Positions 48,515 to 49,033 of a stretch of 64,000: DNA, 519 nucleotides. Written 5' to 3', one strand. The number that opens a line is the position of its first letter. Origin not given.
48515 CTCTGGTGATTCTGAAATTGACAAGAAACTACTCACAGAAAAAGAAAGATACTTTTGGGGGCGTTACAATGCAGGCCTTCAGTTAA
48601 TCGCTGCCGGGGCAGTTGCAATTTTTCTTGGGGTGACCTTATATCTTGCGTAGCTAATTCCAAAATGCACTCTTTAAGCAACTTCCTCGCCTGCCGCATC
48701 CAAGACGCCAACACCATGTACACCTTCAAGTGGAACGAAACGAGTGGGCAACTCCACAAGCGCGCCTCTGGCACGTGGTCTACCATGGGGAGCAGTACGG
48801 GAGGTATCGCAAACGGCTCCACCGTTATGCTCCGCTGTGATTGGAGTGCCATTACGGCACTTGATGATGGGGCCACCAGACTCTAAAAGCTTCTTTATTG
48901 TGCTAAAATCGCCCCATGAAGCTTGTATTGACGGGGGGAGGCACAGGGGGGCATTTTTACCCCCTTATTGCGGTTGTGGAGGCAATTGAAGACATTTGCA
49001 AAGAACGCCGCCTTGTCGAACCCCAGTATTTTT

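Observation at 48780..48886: Duplicated Rhs junction segment downstream of the immunity gene: footprint of C-terminal/immunity displacement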

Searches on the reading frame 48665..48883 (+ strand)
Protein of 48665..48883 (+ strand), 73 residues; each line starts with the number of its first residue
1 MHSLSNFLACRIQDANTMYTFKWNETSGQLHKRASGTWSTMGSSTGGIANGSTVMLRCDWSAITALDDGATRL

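Call 10: search_protein_families(library=pfam, proteins=[window:48665-48883:+], max_evalue=10)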
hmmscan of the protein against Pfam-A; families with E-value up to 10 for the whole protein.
seq(73 aa): 0 families

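Call 30: search_protein_representatives(alignment_id=A3)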
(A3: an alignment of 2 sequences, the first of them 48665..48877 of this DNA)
Query: 2 sequences, 125 profile positions. Proteins with E-value up to 0.001 (for the whole library): 327; up to 1e-10: 120; up to 1e-30: 9. The best 150 are listed.
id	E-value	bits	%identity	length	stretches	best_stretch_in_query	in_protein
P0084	2.1e-43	163.6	-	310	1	6-118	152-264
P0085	3.1e-43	163.1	-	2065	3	5-119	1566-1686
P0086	2.1e-40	153.9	-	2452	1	6-113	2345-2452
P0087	4.5e-38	146.4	-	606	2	7-115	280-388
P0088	9.7e-38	145.3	-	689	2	7-110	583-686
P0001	5.3e-36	139.7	-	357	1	55-125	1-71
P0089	3.6e-33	130.6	-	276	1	5-112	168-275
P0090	7.5e-32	126.3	-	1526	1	6-111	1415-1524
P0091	4.9e-31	123.6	-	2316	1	5-121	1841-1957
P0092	1.2e-30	122.4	-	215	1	5-113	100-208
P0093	1.2e-30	122.4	-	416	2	8-111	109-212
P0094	4.8e-30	120.5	-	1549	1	7-111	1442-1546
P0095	4.8e-30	120.4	-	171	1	6-110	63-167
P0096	1.1e-29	119.3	-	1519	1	6-114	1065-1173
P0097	3.6e-28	114.4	-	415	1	6-117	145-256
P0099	1.2e-27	112.7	-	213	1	6-112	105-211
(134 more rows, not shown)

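Call 31: search_protein_families(library=pfam, proteins=[P0084, P0085, P0087, P0089, P0092, P0095, P0091, P0097, P0099], max_evalue=0.01)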
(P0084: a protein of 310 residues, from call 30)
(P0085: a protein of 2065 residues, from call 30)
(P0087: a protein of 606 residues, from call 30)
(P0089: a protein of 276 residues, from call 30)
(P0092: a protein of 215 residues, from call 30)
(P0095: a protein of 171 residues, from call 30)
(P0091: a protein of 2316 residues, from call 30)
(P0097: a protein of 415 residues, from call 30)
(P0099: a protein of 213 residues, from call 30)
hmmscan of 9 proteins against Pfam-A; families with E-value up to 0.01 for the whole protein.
P0084 (310 aa): 1 family
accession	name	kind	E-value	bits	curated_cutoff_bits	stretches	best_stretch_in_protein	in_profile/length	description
PF22152.1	Permu_RdRp_palm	-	0.0068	15.7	27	1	120-227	192-295/357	Permutotetravirus RNA-dependent RNA polymerase palm domain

P0085 (2065 aa): 2 families
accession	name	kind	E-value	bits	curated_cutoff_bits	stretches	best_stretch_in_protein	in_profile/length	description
PF10648.15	Gmad2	-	0.0008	20.1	25.7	1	1980-2046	2-79/86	Immunoglobulin-like domain of bacterial spore germination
PF13620.12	CarboxypepD_reg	-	0.007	17.1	32.3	0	1271-1352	1-81/82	Carboxypeptidase regulatory-like domain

P0087 (606 aa): 0 families

P0089 (276 aa): 1 family
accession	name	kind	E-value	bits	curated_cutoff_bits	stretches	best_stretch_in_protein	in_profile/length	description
PF00041.27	fn3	-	1.1e-08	35.5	25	1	1-67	16-78/84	Fibronectin type III domain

P0092 (215 aa): 0 families

P0095 (171 aa): 0 families

P0091 (2316 aa): 4 families
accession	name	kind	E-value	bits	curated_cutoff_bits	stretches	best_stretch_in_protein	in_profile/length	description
PF05593.20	RHS_repeat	-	2e-34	117.7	22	7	668-701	1-34/38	RHS Repeat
PF25788.1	Ig_Rha78A_N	-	7.5e-30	103.7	27.4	2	1349-1453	1-97/105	Rha78A-like, N-terminal immunoglobulin domain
PF20041.5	DUF6443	-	3.5e-07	30.9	27.8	1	475-561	8-90/137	Domain of unknown function (DUF6443)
PF13517.12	FG-GAP_3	-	0.0057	17.7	26.9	0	9-73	1-58/61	FG-GAP-like repeat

P0097 (415 aa): 0 families

P0099 (213 aa): 0 families

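Call 34: find_encoding_contigs(protein=P0084, flank=8000, max_places=4)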
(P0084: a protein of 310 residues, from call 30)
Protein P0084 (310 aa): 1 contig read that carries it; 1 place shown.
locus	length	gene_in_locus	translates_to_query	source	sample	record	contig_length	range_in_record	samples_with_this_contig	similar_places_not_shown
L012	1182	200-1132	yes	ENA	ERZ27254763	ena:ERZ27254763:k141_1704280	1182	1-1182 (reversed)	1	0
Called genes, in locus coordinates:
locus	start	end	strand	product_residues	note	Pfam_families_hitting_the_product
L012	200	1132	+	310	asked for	-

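Call 48: search_solved_structures(query=A6, max_evalue=10, show_alignments=2)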
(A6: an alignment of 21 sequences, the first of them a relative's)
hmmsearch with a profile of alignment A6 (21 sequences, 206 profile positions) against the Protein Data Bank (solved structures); distinct sequences matched with E-value up to 10: 2.
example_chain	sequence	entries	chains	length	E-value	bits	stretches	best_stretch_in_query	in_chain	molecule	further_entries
6fwx_A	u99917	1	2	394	0.022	17.5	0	128-166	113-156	Titin,Titin,Titin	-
2poz_A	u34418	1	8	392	0.023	17.4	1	137-192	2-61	Putative dehydratase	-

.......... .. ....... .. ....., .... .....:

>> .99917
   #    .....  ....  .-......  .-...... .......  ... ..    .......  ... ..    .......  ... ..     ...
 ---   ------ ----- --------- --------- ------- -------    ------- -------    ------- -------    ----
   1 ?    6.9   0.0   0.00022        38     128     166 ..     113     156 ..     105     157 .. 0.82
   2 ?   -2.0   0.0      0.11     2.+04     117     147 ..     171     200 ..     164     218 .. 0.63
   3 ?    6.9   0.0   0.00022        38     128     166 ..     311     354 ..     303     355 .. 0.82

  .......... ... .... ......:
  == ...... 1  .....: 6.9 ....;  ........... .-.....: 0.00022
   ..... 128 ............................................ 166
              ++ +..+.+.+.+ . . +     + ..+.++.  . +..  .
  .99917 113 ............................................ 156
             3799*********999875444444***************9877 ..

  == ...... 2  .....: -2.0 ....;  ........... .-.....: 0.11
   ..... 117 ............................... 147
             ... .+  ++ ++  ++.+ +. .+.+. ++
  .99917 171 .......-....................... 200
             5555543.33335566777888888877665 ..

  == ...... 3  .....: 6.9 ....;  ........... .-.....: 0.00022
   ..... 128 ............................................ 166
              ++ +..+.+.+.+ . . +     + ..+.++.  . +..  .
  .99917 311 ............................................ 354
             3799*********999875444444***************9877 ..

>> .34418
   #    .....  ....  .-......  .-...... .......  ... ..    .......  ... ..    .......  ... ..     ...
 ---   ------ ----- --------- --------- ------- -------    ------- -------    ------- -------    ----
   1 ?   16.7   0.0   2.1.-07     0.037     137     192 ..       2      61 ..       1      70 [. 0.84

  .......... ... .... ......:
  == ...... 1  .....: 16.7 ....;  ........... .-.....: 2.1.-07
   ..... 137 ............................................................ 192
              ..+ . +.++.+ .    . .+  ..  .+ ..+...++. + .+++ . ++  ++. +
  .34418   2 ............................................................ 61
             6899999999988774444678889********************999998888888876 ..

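Call 57: predict_structure(alignment_id=A6)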
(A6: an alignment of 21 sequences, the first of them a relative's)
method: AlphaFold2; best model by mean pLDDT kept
length: 215 residues; sequences in the alignment: 21
mean_pLDDT: 93.2   pTM: 0.89
mean pLDDT of the five models: 93.2, 93.1, 93.0, 92.7, 92.3
residues with pLDDT >= 90: 183; 70-90: 17; 50-70: 15; < 50: 0
segments of 3 or more residues with pLDDT < 50: none
pLDDT, mean of each block of 10 residues (from residue 1): 57 92 97 98 97 97 91 96 96 90 98 98 98 98 98 97 98 93 98 91 93 69
secondary structure, 60 per line:
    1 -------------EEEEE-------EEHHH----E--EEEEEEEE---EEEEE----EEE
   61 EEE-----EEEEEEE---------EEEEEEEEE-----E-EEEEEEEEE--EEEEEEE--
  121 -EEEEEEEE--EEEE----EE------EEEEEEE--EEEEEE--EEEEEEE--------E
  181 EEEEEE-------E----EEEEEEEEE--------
elements in order: E14-18 E38-45 E49-53 E58-63 E69-75 E85-93 E101-109 E112-118 E122-129 E132-135 E148-154 E157-162 E165-171 E180-186 E199-207

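Call 59: fold_search(model_id=the predicted structure, library=pdb)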
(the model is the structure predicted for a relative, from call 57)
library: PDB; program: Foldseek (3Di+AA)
matches with E <= 10: 1802; with E <= 0.001: 358
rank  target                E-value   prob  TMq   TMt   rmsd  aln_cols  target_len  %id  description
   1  4azz_A                4.1e-07  1.00  0.57  0.72   3.7       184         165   13  Carbohydrate binding module CBM66 from Bacillus subtilis (released 2012-07-25)
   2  4b1m_C                5.6e-07  1.00  0.55  0.71   3.7       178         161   13  CARBOHYDRATE BINDING MODULE CBM66 FROM BACILLUS SUBTILIS (released 2012-12-12)
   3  4b1m_B                6.8e-07  1.00  0.50  0.63   4.7       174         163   15  CARBOHYDRATE BINDING MODULE CBM66 FROM BACILLUS SUBTILIS (released 2012-12-12)
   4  4b1m_A                7.9e-07  1.00  0.54  0.68   3.7       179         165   17  CARBOHYDRATE BINDING MODULE CBM66 FROM BACILLUS SUBTILIS (released 2012-12-12)
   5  4b1l                  1.4e-06  1.00  0.54  0.69   3.8       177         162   17  CARBOHYDRATE BINDING MODULE CBM66 FROM BACILLUS SUBTILIS (released 2012-12-12)
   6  8zdp_v                4.2e-06  1.00  0.68  0.21   3.3       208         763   11  Cryo-EM structure of Mycobacteriophage Douge Central fiber (gp20) (released 2025-06-25)
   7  8zdq_v                4.2e-06  1.00  0.68  0.18   3.3       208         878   11  Cryo-EM structure of Mycobacteriophage Douge complete baseplate (gp13, gp17, gp23, gp16, gp18 and gp20) (released 2025-06-25)
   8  1oq1_A                5.6e-06  1.00  0.55  0.54   6.9       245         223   13  Crystal Structure of Protein of Unknown Function with Galectin-like Fold from Bacillus subtilis (released 2003-09-23)
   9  8zdo_a                5.9e-06  1.00  0.60  0.43   9.4       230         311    9  Cryo-EM structure of Mycobacteriophage Douge baseplate (gp13, gp17, gp23, gp16, gp18 and gp20) (released 2025-06-25)
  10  5dzf_A                8.8e-06  1.00  0.50  0.51   7.6       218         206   14  Crystal Structure of the catalytic nucleophile mutant of VvEG16 in complex with a mixed-linkage glucan octasaccharide (released 2016-09-21)
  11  5dzf_B                9.3e-06  1.00  0.47  0.50   7.1       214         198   14  Crystal Structure of the catalytic nucleophile mutant of VvEG16 in complex with a mixed-linkage glucan octasaccharide (released 2016-09-21)
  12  1mac_A                9.7e-06  1.00  0.50  0.51   7.3       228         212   13  CRYSTAL STRUCTURE AND SITE-DIRECTED MUTAGENESIS OF BACILLUS MACERANS ENDO-1,3-1,4-BETA-GLUCANASE (released 1995-02-27)
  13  1oq1_C                1.5e-05  1.00  0.56  0.54   7.0       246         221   12  Crystal Structure of Protein of Unknown Function with Galectin-like Fold from Bacillus subtilis (released 2003-09-23)
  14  2a5z_C                1.5e-05  1.00  0.46  0.42   8.0       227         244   11  Crystal Structure of Protein of Unknown Function SO2946 from Shewanella oneidensis MR-1 (released 2005-08-16)
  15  2a5z_A                1.8e-05  1.00  0.47  0.43   8.0       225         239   12  Crystal Structure of Protein of Unknown Function SO2946 from Shewanella oneidensis MR-1 (released 2005-08-16)
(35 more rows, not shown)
